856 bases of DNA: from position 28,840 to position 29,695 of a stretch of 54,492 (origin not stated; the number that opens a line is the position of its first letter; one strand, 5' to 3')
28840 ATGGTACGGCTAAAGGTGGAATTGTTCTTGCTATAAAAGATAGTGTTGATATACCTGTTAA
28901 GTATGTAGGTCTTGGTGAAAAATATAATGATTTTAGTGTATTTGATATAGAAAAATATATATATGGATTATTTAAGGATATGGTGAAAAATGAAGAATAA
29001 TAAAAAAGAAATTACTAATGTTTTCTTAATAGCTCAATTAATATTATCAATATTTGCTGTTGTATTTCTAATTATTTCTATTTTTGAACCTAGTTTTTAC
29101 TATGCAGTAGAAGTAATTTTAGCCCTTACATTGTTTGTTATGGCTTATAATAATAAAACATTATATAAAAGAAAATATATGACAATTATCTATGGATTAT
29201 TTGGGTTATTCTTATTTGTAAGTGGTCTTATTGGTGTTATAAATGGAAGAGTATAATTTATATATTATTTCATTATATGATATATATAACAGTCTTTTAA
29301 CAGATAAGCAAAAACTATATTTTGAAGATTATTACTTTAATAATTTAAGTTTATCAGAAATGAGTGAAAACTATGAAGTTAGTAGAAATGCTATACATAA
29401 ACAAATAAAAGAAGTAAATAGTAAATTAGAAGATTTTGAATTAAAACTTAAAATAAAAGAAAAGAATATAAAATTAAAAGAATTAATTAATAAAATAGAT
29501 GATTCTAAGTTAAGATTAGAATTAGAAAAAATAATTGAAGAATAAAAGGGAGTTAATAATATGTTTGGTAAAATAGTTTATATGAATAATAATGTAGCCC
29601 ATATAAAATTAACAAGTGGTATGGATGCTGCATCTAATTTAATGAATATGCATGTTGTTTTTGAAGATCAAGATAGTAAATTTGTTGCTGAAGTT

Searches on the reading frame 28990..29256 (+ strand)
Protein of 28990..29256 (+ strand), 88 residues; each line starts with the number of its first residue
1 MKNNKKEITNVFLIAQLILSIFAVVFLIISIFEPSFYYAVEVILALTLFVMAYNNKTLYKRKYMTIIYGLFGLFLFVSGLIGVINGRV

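Call 3: search_protein_families(library=pfam, proteins=[window:28990-29256:+], max_evalue=0.1)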
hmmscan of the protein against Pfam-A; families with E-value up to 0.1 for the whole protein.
window:28990-29256:+ (88 aa): 2 families
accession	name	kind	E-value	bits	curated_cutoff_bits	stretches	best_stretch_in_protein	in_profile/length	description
PF14118.11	YfzA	-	0.0096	16.7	27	1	9-85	14-84/90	YfzA-like protein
PF15971.10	Mannosyl_trans4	-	0.059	13.6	33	1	9-79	38-108/163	DolP-mannose mannosyltransferase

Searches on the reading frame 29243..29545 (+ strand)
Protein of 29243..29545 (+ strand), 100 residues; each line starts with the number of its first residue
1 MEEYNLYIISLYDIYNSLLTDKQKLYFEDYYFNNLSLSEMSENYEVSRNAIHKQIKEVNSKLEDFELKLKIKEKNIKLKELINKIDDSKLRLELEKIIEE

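Call 3: search_protein_families(library=pfam, proteins=[window:29243-29545:+], max_evalue=0.1)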
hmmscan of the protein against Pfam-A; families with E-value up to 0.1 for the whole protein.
window:29243-29545:+ (100 aa): 9 families
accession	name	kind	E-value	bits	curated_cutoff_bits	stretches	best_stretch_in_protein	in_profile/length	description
PF04297.20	UPF0122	-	5.9e-25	87.9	22.7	1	5-93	4-92/101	Putative helix-turn-helix protein, YlxM / p13 like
PF05043.19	Mga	-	1.1e-05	26.3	21.1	1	10-78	4-72/87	Mga helix-turn-helix domain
PF08279.18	HTH_11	-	6.7e-05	23.1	25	1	34-63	15-44/55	HTH domain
PF04545.22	Sigma70_r4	-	0.00024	21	24.1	1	19-62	5-48/50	Sigma-70, region 4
PF09304.16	Cortex-I_coil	-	0.0047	17.6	60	1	36-97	20-79/107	Cortexillin coiled-coil region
PF11427.14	HTH_Tnp_Tc3_1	-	0.023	15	21.1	0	33-57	19-43/50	Tc3 transposase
PF06530.18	Phage_antitermQ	-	0.064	13.6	26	1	23-70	67-114/118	Phage antitermination protein Q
PF17456.7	TcpS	-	0.07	13.4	28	1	24-88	4-71/155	Toxin-coregulated pilus protein S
PF10865.14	DUF2703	-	0.099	13.2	23.6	0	39-88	13-62/120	Domain of unknown function (DUF2703)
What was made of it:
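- Checked: The flanking genes are confirmed. ylxM (29243-29545) matches Pfam UPF0122 at 5.9e-25 (call 3). ffh follows, with its real start at the ATG at 35776.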
